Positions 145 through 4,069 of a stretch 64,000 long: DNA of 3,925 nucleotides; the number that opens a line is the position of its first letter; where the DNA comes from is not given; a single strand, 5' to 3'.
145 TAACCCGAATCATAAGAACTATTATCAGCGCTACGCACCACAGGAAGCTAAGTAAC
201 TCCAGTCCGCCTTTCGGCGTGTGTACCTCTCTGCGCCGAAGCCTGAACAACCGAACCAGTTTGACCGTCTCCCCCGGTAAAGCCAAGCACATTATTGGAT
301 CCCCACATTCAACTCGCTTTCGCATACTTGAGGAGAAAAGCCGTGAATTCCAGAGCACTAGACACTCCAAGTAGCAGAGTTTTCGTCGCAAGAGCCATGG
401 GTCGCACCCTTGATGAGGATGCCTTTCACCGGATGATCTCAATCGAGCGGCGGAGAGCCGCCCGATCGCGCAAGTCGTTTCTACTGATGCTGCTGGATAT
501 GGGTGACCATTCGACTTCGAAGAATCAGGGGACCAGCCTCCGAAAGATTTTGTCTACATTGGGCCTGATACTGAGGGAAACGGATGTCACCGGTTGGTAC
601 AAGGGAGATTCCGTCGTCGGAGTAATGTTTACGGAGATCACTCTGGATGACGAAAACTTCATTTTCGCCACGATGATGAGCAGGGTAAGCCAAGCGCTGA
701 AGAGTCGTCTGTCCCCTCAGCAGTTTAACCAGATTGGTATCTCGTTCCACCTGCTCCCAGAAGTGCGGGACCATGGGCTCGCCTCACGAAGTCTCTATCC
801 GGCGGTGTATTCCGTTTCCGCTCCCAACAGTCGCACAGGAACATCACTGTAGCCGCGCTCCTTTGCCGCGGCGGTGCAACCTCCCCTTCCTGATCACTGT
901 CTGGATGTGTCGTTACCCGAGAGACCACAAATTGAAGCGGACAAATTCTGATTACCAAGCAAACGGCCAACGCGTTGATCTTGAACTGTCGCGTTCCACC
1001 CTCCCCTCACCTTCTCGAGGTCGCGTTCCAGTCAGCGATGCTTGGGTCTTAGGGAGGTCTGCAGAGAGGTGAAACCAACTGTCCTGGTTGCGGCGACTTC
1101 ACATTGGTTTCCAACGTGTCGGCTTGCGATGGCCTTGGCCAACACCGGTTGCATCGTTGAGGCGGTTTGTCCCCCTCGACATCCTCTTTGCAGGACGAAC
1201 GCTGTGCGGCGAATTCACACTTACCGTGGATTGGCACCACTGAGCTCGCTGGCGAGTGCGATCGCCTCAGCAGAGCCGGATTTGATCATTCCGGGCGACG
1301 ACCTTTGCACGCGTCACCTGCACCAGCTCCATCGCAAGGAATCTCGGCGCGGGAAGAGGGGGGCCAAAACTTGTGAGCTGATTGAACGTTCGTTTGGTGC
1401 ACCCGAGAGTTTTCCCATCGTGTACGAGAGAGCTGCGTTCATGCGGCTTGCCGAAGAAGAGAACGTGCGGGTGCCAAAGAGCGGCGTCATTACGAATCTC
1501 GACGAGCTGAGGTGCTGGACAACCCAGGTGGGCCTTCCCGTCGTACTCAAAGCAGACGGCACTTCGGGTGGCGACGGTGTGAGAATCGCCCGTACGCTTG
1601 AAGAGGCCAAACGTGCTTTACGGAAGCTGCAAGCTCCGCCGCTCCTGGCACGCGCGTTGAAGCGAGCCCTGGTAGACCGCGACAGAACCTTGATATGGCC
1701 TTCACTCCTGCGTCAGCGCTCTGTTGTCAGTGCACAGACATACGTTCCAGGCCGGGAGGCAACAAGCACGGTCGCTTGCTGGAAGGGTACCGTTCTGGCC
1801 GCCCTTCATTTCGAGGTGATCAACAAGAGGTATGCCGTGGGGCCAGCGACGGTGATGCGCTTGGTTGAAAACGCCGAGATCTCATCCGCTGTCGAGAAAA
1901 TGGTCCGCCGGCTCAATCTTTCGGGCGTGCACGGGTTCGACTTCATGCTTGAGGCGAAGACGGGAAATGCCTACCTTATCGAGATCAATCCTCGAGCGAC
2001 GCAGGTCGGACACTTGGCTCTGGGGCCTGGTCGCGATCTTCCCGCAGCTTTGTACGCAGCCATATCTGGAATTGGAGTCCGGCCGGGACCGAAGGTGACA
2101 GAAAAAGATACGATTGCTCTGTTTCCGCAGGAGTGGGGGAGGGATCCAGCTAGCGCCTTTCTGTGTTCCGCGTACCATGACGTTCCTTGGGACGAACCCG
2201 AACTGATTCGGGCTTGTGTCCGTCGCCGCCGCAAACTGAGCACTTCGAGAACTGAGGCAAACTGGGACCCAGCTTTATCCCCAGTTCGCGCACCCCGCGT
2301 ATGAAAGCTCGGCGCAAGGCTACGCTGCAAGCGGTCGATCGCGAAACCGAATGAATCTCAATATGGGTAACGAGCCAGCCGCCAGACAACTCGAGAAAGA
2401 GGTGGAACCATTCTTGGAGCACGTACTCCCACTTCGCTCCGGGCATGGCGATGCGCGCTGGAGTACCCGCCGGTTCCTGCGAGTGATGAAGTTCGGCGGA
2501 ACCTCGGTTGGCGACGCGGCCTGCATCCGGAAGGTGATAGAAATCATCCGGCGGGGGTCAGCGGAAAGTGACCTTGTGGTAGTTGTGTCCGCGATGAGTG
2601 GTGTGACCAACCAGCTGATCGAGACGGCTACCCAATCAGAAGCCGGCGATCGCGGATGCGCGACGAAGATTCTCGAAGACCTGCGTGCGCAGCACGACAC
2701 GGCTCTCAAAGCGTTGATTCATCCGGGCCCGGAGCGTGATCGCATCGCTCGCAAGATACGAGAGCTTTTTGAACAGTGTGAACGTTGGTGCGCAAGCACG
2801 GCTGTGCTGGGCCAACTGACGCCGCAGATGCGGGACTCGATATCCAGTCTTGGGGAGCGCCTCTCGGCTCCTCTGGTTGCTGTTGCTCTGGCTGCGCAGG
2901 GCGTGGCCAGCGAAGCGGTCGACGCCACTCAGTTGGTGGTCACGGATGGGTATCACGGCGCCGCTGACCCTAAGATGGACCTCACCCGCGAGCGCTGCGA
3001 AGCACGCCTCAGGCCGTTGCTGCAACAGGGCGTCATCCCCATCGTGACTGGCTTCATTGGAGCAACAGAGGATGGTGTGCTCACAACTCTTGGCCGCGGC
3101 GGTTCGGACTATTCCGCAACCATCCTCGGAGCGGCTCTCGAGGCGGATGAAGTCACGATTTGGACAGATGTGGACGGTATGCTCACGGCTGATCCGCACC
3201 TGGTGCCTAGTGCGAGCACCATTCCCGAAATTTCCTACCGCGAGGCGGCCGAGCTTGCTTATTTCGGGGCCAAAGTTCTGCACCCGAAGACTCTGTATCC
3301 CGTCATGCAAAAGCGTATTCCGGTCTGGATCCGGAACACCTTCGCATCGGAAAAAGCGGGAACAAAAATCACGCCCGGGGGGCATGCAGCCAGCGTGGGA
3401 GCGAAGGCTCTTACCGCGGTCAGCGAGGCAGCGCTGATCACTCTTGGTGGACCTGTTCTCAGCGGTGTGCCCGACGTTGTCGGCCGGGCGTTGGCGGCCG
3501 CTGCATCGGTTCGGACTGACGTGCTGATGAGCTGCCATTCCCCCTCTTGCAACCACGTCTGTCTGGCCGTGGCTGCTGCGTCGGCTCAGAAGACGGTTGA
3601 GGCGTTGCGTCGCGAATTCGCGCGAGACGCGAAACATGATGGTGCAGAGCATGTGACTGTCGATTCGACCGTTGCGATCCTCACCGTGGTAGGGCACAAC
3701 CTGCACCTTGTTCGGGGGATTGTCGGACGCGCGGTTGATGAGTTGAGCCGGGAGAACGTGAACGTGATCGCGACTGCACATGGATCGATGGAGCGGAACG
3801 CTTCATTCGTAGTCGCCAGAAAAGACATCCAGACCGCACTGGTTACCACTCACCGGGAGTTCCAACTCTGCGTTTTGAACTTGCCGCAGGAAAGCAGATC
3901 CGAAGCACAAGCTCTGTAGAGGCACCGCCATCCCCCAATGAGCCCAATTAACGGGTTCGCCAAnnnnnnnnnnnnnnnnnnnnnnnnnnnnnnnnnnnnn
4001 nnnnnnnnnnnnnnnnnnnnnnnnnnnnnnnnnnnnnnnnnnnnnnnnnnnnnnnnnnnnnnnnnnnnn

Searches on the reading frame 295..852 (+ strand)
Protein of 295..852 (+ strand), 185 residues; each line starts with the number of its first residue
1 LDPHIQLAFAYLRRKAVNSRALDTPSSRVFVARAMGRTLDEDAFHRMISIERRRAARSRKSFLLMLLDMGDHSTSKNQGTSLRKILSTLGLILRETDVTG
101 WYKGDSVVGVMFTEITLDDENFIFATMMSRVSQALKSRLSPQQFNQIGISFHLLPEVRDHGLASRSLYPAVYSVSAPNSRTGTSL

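Call 3: search_protein_families(library=pfam, proteins=[window:295-852:+], max_evalue=10)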
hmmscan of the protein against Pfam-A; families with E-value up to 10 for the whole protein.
window:295-852:+ (185 aa): 1 family
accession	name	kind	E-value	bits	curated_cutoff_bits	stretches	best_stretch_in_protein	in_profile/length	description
PF00990.26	GGDEF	-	0.19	11.9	23.8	1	44-151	15-127/161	Diguanylate cyclase, GGDEF domain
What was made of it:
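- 343..852 (+): Standalone paralogue of the same domain (169 aa, no hydrophobic segment). About 50% identical to the fused copy, with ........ (445-468), RETD (574-585) and SRVS (679-690). PF00990 E 0.19 (call 3).
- On GGDEF domain (Pfam PF00990, diguanylate-cyclase fold): The paralogue scores 11.9 bits, E 0.19 (call 3).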

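Call 4: search_protein_families(library=ncbifam, proteins=[window:295-852:+], max_evalue=10)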
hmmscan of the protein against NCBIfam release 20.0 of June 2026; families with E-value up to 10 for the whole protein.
window:295-852:+ (185 aa): 1 family
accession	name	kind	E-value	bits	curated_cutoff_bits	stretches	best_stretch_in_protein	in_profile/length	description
NF005572.0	PRK07251.1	equivalog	0.22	10.2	537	1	95-140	280-326/438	FAD-containing oxidoreductase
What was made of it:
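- The fused protein gets no Pfam or NCBIfam GGDEF hit (calls 3, 4). No hit above the curated Pfam or NCBIfam thresholds (calls 3, 4).
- Tried and rejected: No GGDEF hit even at E up to 10 (calls 3, 4).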

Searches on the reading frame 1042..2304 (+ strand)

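Call 14: search_protein_families(library=pfam, proteins=[window:1042-2304:+], max_evalue=0.001)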
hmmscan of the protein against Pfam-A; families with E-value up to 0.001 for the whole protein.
window:1042-2304:+ (420 aa): 6 families
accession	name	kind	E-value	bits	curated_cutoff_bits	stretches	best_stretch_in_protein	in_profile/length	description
PF02786.22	CPSase_L_D2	-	3.4e-12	46.8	19.8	1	130-320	2-181/211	Carbamoyl-phosphate synthase L chain, ATP binding domain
PF02655.19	ATP-grasp_3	-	1.8e-10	41.6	23.2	1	231-320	65-158/160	ATP-grasp domain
PF02222.28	ATP-grasp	-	4.2e-08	33.5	27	0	137-197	3-64/179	ATP-grasp domain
PF01071.24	GARS_A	-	5.5e-07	30.1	27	1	135-196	8-70/194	Phosphoribosylglycinamide synthetase, ATP-grasp (A) domain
PF15632.11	ATPgrasp_Ter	-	2e-05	24.8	29.1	1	232-337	8-104/131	ATP-grasp in the biosynthetic pathway with Ter operon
PF14397.11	ATPgrasp_ST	-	5.4e-05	23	31.4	0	120-227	12-124/278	Sugar-transfer associated ATP-grasp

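Call 52: search_protein_families(library=ncbifam, proteins=[window:1042-2304:+], max_evalue=0.00001)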
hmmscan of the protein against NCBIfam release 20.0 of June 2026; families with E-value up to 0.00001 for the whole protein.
window:1042-2304:+ (420 aa): 11 families
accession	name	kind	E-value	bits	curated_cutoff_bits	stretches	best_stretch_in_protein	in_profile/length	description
NF005315.0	PRK06849.1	equivalog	1.8e-09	37.1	406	1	129-322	116-279/389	hypothetical protein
NF053643.1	Ddl_archaea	equivalog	2.2e-09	36.8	500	0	263-320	217-273/367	putative pseudomurein biosynthesis ATP-grasp protein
NF003671.0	PRK05294.1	equivalog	2.3e-09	35.4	599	0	129-195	128-194/1058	carbamoyl-phosphate synthase large subunit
NF006367.0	PRK08591.1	subfamily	5.3e-09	35.3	597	0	144-195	131-183/451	acetyl-CoA carboxylase biotin carboxylase subunit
TIGR01369.1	CPSaseII_lrg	equivalog_domain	1e-08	33.3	1027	0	129-194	127-192/1052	carbamoyl-phosphate synthase (glutamine-hydrolyzing) large subunit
NF009471.0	PRK12833.1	equivalog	4e-08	32.2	686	1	134-324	123-300/467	acetyl-CoA carboxylase biotin carboxylase subunit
NF009554.0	PRK12999.1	equivalog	5.7e-08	31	965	0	131-195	121-187/1147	pyruvate carboxylase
TIGR00514.1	accC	equivalog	2.7e-07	29.8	626.5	0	144-197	131-185/449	acetyl-CoA carboxylase biotin carboxylase subunit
TIGR00877.1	purD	equivalog_domain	6.5e-07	28.5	288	1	134-197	108-173/425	phosphoribosylamine--glycine ligase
TIGR01235.1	pyruv_carbox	equivalog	5.1e-06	24.3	1114.45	0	135-324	121-297/1143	pyruvate carboxylase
NF009402.0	PRK12767.1-1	equivalog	9.1e-06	24.7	218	0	217-318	175-275/329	carbamoyl phosphate synthase-like protein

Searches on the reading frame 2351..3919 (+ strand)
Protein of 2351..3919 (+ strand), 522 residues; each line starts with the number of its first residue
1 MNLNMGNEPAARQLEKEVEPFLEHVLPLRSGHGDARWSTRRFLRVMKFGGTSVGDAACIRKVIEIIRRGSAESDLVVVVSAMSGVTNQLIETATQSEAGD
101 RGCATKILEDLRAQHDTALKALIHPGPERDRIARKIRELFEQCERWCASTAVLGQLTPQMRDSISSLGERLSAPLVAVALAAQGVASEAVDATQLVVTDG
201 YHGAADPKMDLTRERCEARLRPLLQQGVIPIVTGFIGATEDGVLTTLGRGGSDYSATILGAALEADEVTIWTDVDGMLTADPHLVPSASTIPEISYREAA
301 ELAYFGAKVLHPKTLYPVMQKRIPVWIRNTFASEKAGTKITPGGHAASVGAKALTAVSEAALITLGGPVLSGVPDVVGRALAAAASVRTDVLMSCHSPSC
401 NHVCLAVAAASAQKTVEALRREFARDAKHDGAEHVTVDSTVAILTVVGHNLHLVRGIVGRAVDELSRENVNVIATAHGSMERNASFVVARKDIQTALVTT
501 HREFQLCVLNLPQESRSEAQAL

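Call 14: search_protein_families(library=pfam, proteins=[window:2351-3919:+], max_evalue=0.001)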
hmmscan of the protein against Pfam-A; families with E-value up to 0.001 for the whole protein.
window:2351-3919:+ (522 aa): 2 families
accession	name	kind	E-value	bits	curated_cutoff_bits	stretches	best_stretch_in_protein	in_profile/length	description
PF00696.33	AA_kinase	-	3.1e-54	184.6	24.9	1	44-329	3-234/234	Amino acid kinase family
PF22468.2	ACT_9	-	3.1e-16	59.3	27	2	444-504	1-61/61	ACT domain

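Call 52: search_protein_families(library=ncbifam, proteins=[window:2351-3919:+], max_evalue=0.00001)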
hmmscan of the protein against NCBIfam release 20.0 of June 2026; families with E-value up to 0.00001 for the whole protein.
window:2351-3919:+ (522 aa): 25 families
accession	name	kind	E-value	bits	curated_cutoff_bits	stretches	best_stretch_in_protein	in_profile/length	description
NF004938.0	PRK06291.1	equivalog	1.5e-135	452.5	528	1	44-506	3-463/468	aspartate kinase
NF006959.0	PRK09436.1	equivalog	1.3e-123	413.8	726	1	44-504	2-459/819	bifunctional aspartate kinase/homoserine dehydrogenase I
TIGR00657.1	asp_kinases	subfamily_domain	1.8e-109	366.8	208.7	1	45-505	5-441/442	aspartate kinase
NF006570.0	PRK09084.1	equivalog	6.4e-104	348.5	455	1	43-504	4-448/452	lysine-sensitive aspartokinase 3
TIGR00656.1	asp_kin_monofn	equivalog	2.5e-100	336.3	402.25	1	45-506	5-406/407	aspartate kinase, monofunctional class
NF007003.0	PRK09466.1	subfamily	2.7e-67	227.8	582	1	44-481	13-431/810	bifunctional aspartate kinase/homoserine dehydrogenase II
NF005155.0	PRK06635.1-4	equivalog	4.6e-64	216.9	346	2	158-506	63-403/407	aspartate kinase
NF005154.0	PRK06635.1-2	equivalog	1.8e-63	215.3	376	2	157-506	63-404/407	aspartate kinase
NF006068.0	PRK08210.1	equivalog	7.6e-61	206.4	474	1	156-358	66-266/405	aspartate kinase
NF004579.0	PRK05925.1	equivalog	1.1e-58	199.3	665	1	45-490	5-418/440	aspartate kinase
NF006540.0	PRK09034.1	equivalog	1.4e-57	195.3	434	1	44-504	2-448/454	aspartate kinase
NF006515.0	PRK08961.1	equivalog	2.6e-57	194.4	802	1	43-503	9-458/861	bifunctional aspartate kinase/diaminopimelate decarboxylase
NF006234.1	PRK08373.1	subfamily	1.2e-56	192.4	237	1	44-330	3-265/338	aspartate kinase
NF005159.0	PRK06635.2-3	equivalog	2.6e-56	191.4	379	2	151-475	57-378/406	aspartate kinase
NF005656.0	PRK07431.1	equivalog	4.8e-54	183.9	657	2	162-508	67-413/587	aspartate kinase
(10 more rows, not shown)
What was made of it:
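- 1042..3919 (+): ATP-grasp gene (1042-2304) and aspartate-kinase-family gene (2351-3919). They lie between the two copies of the domain and are syntenic with them in related genomes. Pfam and NCBIfam (calls 14, 52).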
